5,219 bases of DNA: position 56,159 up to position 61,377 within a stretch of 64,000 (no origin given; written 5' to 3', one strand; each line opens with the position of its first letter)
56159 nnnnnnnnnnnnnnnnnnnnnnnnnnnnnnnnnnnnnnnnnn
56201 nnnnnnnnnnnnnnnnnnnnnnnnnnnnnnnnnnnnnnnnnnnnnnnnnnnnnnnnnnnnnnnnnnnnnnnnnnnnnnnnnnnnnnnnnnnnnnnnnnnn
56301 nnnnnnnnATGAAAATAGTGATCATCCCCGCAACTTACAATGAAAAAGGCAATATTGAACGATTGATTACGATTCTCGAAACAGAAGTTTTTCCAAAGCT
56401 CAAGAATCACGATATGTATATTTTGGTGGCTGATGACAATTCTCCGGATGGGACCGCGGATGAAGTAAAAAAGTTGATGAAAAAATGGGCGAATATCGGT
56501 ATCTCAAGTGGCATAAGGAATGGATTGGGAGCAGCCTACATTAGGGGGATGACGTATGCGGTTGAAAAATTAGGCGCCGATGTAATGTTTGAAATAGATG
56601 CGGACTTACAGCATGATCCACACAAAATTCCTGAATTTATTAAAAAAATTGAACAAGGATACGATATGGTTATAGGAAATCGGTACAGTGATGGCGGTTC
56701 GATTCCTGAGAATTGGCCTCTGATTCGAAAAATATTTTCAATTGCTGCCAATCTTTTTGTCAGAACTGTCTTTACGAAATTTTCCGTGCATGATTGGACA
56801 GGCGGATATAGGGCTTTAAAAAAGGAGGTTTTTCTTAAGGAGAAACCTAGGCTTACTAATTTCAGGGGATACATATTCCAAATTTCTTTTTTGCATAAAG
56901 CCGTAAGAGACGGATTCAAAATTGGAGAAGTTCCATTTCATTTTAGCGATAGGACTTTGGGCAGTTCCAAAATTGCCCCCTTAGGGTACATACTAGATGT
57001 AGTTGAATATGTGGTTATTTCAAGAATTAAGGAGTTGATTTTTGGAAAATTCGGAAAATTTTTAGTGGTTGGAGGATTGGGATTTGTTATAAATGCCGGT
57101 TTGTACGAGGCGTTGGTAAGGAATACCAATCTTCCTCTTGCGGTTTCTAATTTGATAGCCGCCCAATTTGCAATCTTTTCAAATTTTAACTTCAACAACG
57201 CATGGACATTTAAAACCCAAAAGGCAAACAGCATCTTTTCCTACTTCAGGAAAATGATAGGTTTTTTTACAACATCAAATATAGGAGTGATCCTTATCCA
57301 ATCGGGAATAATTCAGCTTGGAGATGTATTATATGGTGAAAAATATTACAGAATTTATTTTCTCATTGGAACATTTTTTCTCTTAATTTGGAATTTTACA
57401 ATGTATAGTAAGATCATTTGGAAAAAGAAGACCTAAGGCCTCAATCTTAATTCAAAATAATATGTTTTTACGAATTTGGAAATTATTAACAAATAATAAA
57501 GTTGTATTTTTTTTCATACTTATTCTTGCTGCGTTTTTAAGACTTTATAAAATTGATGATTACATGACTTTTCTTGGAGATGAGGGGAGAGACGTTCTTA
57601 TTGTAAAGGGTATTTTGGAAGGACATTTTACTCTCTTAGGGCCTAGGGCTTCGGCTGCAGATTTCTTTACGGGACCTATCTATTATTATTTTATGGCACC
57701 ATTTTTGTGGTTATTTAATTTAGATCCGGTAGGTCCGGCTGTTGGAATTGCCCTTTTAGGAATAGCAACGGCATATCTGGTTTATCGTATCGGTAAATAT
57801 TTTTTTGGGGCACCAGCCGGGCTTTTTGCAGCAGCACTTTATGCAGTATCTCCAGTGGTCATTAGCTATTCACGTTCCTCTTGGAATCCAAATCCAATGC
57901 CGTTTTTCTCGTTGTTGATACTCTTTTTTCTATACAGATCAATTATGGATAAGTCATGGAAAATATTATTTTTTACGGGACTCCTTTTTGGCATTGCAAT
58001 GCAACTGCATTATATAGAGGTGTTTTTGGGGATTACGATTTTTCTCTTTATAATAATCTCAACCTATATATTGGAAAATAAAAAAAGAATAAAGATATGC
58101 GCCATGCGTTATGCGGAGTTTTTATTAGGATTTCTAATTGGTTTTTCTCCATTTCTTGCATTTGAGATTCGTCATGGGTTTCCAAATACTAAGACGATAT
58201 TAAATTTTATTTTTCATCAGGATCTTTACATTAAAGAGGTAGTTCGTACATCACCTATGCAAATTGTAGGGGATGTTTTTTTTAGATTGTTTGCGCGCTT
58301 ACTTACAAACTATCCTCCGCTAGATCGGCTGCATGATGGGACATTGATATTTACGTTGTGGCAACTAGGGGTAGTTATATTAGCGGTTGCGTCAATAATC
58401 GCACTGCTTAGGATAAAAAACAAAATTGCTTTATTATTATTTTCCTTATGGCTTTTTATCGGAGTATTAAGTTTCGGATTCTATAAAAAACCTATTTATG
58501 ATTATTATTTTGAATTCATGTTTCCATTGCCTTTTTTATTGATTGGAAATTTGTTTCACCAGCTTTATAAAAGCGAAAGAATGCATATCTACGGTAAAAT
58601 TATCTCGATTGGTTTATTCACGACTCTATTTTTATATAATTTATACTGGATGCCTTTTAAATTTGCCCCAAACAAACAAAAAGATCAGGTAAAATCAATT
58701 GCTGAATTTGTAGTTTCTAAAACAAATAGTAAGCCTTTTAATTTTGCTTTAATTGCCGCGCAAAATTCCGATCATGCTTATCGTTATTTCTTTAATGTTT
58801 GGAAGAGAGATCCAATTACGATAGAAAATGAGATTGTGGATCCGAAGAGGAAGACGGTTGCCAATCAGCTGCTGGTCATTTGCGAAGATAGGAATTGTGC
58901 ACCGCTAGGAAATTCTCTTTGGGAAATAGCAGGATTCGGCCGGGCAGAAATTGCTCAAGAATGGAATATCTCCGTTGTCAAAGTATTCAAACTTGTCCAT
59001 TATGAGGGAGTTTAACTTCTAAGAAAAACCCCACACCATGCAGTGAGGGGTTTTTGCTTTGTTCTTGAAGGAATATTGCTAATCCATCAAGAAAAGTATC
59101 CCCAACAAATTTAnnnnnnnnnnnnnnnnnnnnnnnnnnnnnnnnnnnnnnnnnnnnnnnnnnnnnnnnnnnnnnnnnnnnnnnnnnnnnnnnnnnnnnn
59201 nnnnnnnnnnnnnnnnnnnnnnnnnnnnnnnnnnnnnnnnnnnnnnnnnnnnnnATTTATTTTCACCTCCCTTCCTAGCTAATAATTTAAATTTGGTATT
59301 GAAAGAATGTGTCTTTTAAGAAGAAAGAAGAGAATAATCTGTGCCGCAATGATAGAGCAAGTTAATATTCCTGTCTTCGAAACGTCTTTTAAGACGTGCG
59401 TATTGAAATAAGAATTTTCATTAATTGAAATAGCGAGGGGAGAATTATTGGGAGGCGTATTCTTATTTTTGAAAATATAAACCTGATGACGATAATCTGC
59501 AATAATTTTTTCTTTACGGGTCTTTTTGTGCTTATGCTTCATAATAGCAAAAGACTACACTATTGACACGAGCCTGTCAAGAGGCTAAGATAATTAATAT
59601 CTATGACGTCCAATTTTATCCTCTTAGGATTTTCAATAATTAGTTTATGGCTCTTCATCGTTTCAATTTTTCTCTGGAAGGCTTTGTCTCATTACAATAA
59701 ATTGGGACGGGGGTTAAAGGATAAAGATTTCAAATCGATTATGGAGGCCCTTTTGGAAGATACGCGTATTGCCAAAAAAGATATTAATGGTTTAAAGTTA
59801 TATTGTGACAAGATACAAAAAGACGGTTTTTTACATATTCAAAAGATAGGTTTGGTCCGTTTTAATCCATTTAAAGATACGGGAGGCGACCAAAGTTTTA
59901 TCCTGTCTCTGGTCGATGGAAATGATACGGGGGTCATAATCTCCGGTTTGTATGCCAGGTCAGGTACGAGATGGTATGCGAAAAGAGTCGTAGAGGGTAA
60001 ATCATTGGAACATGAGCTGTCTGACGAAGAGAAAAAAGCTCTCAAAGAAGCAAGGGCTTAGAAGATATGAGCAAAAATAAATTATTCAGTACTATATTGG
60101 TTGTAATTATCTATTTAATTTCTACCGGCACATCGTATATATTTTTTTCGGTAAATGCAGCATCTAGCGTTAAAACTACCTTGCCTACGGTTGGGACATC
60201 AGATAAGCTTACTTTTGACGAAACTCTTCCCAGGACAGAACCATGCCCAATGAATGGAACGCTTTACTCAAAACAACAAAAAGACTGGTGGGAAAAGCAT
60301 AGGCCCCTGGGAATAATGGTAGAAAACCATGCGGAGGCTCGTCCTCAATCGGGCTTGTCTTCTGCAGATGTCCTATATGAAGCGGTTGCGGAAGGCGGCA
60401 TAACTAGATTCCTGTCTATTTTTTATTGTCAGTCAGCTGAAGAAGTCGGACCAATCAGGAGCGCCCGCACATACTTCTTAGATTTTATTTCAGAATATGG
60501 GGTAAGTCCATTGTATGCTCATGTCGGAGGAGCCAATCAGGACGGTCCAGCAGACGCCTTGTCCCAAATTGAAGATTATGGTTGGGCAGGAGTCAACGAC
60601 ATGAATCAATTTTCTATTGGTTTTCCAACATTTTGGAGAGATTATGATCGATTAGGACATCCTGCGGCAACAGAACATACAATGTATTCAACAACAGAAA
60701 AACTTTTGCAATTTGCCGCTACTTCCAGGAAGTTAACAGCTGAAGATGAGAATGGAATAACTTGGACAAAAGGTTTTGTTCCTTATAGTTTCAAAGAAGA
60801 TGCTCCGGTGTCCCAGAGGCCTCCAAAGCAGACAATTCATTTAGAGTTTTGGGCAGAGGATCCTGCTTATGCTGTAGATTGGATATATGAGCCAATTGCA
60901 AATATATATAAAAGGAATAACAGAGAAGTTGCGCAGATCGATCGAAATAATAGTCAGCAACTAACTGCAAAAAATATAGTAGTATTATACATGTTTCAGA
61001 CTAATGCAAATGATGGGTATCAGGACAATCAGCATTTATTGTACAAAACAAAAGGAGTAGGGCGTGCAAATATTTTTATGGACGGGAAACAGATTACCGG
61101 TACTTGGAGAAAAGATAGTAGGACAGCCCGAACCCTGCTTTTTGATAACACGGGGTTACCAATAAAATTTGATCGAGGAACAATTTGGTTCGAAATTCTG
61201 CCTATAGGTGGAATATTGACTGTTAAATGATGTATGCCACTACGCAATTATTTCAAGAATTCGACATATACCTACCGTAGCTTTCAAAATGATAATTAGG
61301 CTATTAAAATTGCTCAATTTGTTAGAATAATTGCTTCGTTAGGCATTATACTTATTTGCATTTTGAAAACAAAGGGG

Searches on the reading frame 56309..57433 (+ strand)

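Call 55: search_protein_families(library=pfam, proteins=[window:56309-57433:+], max_evalue=0.001)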
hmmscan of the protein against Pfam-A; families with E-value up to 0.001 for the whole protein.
window:56309-57433:+ (375 aa): 2 families
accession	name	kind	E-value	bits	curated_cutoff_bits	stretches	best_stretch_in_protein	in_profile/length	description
PF00535.33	Glycos_transf_2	-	2.4e-23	83.3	23.3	1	5-175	3-164/168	Glycosyl transferase family 2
PF04138.20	GtrA_DPMS_TM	-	7.9e-14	52.3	26.1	1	250-371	1-117/117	GtrA/DPMS, transmembrane domain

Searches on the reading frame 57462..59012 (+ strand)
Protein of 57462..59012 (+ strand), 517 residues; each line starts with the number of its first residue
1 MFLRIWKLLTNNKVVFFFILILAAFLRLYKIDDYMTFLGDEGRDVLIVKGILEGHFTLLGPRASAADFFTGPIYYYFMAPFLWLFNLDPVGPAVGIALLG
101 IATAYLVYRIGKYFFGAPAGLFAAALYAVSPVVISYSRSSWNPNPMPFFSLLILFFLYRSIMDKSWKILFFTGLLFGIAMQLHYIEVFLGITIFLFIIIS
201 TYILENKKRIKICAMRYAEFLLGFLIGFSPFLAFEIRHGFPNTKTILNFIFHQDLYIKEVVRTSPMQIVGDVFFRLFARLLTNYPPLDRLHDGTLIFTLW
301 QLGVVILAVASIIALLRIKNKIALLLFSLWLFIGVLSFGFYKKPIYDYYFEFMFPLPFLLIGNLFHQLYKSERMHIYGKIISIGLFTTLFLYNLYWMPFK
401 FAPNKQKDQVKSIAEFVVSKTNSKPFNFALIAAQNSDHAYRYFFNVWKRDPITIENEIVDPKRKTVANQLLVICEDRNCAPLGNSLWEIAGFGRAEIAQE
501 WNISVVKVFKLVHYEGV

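Call 55: search_protein_families(library=pfam, proteins=[window:57462-59012:+], max_evalue=0.001)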
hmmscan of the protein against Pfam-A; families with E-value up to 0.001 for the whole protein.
window:57462-59012:+ (517 aa): 1 family
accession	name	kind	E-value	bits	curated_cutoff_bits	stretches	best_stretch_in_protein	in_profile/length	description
PF13231.12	PMT_2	-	1.9e-16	61.1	26.1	1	72-232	4-158/160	Dolichyl-phosphate-mannose-protein mannosyltransferase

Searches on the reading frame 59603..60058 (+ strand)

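Call 55: search_protein_families(library=pfam, proteins=[window:59603-60058:+], max_evalue=0.001)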
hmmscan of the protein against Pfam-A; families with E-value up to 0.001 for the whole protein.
window:59603-60058:+ (152 aa): 1 family
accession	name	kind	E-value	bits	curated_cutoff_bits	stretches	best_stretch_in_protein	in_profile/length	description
PF14584.11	DUF4446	-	1.3e-32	113.4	27.4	1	6-150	5-149/150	Protein of unknown function (DUF4446)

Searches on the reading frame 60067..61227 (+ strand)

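Call 55: search_protein_families(library=pfam, proteins=[window:60067-61227:+], max_evalue=0.001)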
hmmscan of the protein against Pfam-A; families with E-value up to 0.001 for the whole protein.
window:60067-61227:+ (387 aa): 2 families
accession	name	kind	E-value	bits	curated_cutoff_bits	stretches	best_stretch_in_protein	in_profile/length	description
PF11258.13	DUF3048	-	1.6e-35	122.8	25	1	76-219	12-144/148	Protein of unknown function (DUF3048) N-terminal domain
PF17479.7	DUF3048_C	-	2e-21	76.9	25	1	268-374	10-113/114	Protein of unknown function (DUF3048) C-terminal domain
